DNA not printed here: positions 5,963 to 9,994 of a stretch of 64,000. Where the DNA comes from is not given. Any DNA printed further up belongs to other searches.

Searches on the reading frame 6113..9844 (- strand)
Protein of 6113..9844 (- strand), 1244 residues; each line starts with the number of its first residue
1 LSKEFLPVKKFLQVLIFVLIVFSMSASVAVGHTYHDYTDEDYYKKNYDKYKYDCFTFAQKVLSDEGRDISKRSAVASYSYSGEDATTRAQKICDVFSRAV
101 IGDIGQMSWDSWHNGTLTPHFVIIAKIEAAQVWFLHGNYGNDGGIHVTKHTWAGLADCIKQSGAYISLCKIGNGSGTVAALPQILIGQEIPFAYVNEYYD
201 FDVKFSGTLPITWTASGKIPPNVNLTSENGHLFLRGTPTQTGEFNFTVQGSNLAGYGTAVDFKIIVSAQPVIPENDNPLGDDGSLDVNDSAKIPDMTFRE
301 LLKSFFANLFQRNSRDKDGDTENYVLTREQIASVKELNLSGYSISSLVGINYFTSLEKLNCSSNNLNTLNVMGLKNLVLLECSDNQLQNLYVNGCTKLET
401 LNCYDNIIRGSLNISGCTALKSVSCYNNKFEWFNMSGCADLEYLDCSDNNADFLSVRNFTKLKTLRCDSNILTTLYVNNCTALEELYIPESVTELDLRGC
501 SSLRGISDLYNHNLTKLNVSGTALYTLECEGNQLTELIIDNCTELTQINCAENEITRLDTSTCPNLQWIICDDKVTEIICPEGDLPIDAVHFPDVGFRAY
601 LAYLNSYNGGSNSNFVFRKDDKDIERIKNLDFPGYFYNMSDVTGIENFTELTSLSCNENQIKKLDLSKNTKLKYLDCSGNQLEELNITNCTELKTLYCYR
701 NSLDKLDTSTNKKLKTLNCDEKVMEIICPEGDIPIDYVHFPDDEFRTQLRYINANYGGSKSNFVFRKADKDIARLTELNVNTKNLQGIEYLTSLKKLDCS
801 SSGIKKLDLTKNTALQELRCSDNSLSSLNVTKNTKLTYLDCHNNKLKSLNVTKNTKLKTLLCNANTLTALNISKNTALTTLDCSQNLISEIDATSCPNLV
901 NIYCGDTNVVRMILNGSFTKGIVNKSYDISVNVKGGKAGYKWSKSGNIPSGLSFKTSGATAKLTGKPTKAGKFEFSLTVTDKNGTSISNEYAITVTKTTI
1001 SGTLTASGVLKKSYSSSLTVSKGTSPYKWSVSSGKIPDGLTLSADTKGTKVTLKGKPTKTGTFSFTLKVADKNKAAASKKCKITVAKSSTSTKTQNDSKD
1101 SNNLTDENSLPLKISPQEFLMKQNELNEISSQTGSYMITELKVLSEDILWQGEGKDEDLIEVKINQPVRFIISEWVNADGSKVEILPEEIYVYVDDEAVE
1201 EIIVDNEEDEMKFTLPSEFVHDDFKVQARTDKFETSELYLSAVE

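Call 39: search_protein_families(library=pfam, proteins=[window:6113-9844:-], max_evalue=0.00001)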
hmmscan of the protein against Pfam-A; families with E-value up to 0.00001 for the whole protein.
window:6113-9844:- (1244 aa): 4 families
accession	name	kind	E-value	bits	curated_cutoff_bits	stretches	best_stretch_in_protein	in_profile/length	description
PF12799.13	LRR_4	-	1.7e-32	111.1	27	0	649-685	1-39/44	Leucine Rich repeats (2 copies)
PF05345.18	He_PIG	-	1.4e-24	86.7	24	3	923-996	15-96/96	Putative Ig domain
PF23952.1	LRR_EndoS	-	4.8e-14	53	27.9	0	335-449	26-116/116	Endo-beta-N-acetylglucosaminidase EndoS LRR domain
PF22352.2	K319L-like_PKD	-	6.5e-11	42.5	27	0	935-995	26-84/84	K319L-like, PKD domain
